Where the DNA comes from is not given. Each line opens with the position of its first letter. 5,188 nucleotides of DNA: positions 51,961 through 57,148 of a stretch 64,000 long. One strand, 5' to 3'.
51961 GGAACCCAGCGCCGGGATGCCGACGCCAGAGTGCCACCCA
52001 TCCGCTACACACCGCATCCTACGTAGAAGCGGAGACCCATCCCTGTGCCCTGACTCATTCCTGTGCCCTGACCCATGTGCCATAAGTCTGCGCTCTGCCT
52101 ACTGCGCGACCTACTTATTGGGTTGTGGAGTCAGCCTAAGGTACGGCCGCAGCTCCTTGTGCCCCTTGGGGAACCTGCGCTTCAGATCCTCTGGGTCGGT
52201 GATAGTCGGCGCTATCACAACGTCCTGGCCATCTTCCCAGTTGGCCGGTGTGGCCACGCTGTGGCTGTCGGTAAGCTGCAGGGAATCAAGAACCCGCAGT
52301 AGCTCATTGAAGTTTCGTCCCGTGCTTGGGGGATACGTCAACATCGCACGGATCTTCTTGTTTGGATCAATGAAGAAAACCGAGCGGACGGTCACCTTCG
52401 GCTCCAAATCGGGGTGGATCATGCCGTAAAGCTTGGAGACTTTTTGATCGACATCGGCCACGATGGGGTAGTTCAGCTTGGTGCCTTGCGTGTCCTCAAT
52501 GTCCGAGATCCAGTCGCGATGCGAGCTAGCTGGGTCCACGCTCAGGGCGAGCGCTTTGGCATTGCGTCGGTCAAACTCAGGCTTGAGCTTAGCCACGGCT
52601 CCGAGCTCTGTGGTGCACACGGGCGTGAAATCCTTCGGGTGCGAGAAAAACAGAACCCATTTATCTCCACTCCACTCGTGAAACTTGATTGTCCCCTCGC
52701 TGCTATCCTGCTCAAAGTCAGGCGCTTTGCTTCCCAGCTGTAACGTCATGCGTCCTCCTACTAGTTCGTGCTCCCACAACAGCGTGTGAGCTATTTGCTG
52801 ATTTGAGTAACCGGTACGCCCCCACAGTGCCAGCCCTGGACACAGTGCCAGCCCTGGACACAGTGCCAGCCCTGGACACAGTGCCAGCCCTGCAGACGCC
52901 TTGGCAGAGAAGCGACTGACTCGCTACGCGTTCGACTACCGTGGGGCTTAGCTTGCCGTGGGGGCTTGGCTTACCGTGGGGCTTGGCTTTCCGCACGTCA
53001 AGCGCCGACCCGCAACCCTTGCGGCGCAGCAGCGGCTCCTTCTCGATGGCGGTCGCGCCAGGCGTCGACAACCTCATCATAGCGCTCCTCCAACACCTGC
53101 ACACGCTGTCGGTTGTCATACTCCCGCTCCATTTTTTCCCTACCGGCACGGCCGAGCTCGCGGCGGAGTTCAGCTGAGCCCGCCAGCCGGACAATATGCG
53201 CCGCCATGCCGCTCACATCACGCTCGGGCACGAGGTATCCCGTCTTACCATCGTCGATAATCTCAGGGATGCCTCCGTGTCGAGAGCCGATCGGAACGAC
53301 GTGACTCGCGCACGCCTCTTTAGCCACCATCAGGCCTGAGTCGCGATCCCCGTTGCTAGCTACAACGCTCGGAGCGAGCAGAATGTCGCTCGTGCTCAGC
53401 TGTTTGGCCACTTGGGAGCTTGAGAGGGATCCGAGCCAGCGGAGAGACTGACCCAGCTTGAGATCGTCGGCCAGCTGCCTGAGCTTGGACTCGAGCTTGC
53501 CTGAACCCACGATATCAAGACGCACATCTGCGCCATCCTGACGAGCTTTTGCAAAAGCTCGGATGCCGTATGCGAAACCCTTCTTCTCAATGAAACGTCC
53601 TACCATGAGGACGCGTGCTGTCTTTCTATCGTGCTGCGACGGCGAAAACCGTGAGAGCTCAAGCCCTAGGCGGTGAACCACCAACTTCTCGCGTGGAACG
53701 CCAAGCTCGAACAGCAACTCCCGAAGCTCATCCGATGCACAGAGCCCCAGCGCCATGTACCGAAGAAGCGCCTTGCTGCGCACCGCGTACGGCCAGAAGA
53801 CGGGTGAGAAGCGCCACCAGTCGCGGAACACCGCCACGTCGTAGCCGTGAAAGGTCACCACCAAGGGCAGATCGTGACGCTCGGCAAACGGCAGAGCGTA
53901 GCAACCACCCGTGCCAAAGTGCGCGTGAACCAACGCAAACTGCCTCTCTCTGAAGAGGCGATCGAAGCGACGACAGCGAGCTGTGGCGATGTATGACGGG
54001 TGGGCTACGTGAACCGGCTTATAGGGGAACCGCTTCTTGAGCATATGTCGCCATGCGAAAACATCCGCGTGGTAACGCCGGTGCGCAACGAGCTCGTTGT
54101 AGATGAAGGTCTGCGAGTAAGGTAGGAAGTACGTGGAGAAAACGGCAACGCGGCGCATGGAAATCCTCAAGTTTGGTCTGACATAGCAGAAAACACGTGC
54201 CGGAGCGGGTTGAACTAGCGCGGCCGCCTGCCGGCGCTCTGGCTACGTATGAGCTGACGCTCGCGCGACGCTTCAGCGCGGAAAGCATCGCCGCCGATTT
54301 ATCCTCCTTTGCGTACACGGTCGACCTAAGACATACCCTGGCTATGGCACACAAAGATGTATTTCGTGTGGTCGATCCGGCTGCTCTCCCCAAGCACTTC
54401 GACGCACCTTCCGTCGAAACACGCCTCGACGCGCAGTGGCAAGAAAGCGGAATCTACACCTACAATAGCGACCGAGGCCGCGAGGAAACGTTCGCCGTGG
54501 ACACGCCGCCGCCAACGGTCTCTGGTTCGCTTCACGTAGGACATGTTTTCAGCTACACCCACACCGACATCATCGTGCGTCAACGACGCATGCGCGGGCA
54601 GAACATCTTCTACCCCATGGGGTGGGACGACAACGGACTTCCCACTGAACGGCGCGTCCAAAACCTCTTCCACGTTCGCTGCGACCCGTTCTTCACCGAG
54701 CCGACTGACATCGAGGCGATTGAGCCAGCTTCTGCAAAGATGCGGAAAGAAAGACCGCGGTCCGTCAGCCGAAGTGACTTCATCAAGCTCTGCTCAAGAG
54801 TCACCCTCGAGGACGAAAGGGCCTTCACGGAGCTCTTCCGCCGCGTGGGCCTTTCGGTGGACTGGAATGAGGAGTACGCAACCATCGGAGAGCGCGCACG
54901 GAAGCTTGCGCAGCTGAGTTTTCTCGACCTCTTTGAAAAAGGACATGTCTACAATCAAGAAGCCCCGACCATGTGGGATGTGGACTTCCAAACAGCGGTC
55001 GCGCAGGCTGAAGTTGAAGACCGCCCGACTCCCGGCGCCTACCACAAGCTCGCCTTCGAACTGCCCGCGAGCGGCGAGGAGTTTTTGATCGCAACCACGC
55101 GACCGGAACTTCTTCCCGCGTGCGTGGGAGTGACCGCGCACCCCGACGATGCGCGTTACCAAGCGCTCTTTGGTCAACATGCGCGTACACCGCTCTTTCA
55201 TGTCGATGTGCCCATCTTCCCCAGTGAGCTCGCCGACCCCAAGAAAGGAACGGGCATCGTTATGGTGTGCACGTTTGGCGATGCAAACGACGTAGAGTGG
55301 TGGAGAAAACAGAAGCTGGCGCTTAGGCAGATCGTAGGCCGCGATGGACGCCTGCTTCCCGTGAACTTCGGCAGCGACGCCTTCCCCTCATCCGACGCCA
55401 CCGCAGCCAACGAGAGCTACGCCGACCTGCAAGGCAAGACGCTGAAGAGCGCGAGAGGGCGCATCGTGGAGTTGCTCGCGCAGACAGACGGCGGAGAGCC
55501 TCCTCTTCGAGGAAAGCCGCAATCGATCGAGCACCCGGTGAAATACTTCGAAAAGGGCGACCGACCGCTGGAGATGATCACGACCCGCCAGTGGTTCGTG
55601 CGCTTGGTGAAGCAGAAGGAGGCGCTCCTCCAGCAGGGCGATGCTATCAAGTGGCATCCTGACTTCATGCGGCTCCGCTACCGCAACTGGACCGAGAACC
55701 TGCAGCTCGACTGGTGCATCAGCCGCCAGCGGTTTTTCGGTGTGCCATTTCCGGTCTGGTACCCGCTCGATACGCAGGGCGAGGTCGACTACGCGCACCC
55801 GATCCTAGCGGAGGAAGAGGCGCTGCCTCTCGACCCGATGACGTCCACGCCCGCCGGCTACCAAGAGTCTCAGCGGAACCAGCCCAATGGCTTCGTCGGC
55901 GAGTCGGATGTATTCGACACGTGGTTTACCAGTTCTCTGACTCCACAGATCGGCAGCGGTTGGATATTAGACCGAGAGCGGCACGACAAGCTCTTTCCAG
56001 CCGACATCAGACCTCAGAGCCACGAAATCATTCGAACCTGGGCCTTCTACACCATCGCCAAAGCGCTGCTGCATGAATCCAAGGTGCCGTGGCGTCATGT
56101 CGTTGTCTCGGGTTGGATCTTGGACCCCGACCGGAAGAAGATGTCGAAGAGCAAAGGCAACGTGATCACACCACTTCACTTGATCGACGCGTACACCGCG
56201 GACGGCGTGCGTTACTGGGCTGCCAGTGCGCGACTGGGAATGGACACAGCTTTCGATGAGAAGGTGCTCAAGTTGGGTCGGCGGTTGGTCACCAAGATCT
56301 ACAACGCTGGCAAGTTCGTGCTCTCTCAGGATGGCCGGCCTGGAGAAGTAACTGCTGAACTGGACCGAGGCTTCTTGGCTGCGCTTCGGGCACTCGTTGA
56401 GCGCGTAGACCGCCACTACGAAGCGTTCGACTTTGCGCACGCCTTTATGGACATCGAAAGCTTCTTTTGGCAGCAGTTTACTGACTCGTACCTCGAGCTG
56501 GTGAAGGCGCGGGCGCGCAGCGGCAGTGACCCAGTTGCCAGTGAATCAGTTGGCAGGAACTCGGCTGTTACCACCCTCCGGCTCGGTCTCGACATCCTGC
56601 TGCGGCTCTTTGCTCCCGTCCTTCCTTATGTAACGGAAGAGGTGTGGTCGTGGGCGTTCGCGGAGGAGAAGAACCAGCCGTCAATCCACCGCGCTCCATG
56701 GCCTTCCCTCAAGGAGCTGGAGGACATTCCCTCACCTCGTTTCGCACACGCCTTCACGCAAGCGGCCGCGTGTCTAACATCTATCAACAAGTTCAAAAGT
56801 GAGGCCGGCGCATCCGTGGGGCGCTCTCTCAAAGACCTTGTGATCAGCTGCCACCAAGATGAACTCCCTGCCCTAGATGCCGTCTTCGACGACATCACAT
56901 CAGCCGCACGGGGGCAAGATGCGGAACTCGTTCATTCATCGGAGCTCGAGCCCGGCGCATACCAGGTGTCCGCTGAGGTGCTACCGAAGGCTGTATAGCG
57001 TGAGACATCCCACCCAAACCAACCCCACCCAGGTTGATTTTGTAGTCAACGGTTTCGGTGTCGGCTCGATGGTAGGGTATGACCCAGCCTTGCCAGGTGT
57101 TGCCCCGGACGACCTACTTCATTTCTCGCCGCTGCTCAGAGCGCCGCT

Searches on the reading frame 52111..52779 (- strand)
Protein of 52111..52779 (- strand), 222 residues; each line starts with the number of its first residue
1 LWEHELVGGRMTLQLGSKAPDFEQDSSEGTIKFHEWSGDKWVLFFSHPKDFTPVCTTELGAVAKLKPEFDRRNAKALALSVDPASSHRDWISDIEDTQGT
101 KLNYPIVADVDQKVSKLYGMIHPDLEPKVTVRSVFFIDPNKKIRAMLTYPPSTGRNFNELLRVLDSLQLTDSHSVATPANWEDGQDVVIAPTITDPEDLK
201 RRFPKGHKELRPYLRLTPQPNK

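Call 63: search_protein_families(library=pfam, max_evalue=0.001, proteins=[window:52111-52779:-])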
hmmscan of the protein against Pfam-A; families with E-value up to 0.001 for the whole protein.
window:52111-52779:- (222 aa): 3 families
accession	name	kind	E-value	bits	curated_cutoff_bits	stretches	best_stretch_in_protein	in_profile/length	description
PF00578.27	AhpC-TSA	-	1.6e-32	112.5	26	1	16-145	2-123/124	AhpC/TSA family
PF08534.16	Redoxin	-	1.6e-14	54.4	26.6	1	15-159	2-143/148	Redoxin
PF10417.14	1-cysPrx_C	-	1.2e-09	38.4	21.1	1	166-200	1-36/41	C-terminal domain of 1-Cys peroxiredoxin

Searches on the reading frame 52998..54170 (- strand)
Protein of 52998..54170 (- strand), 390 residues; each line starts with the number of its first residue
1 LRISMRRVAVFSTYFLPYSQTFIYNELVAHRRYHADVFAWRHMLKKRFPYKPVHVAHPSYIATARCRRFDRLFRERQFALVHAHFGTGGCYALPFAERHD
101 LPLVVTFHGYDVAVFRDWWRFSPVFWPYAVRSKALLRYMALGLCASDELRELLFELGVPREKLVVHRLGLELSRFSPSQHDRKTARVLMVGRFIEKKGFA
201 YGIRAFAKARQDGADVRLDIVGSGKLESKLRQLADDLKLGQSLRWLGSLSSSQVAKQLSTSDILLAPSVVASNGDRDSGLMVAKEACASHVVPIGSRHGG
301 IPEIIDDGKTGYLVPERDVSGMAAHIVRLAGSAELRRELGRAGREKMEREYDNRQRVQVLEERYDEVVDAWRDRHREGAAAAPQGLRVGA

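Call 5: search_protein_families(library=pfam, proteins=[window:52998-54170:-])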
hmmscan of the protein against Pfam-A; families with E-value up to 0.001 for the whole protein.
window:52998-54170:- (390 aa): 5 families
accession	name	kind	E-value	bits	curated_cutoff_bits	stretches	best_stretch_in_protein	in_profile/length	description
PF00534.26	Glycos_transf_1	-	3.9e-29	101.8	26.4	1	178-345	9-171/172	Glycosyl transferases group 1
PF13692.12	Glyco_trans_1_4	-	1.4e-25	90.6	27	1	186-330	3-140/142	Glycosyl transferases group 1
PF13439.12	Glyco_transf_4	-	1.2e-12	48.6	28.5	1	46-174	41-170/170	Glycosyltransferase Family 4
PF13579.12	Glyco_trans_4_4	-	1.8e-11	45.1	29.7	1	48-169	47-158/158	Glycosyl transferase 4-like domain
PF13524.12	Glyco_trans_1_2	-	6.5e-07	29.8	25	1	212-361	11-143/144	Glycosyl transferase-like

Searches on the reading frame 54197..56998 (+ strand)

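Call 5: search_protein_families(library=pfam, proteins=[window:54197-56998:+])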
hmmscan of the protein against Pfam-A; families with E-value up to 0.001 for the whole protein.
window:54197-56998:+ (933 aa): 5 families
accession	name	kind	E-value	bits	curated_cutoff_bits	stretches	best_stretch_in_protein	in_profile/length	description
PF00133.28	tRNA-synt_1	-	2e-81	274.3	22.7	2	176-686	81-413/414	tRNA synthetases class I (I, L, M and V)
PF08264.19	Anticodon_1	-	3.2e-27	95.7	25.1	1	723-873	1-139/148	Anticodon-binding domain of tRNA ligase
PF09334.17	tRNA-synt_1g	-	4.4e-20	72.2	20.1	2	101-153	3-55/391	tRNA synthetases class I (M)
PF01921.24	tRNA-synt_1f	-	3.6e-05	23.3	27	0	639-684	273-318/360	tRNA synthetases class I (K)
PF01406.26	tRNA-synt_1e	-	0.00013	21.9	27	0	634-692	240-297/301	tRNA synthetases class I (C) catalytic domain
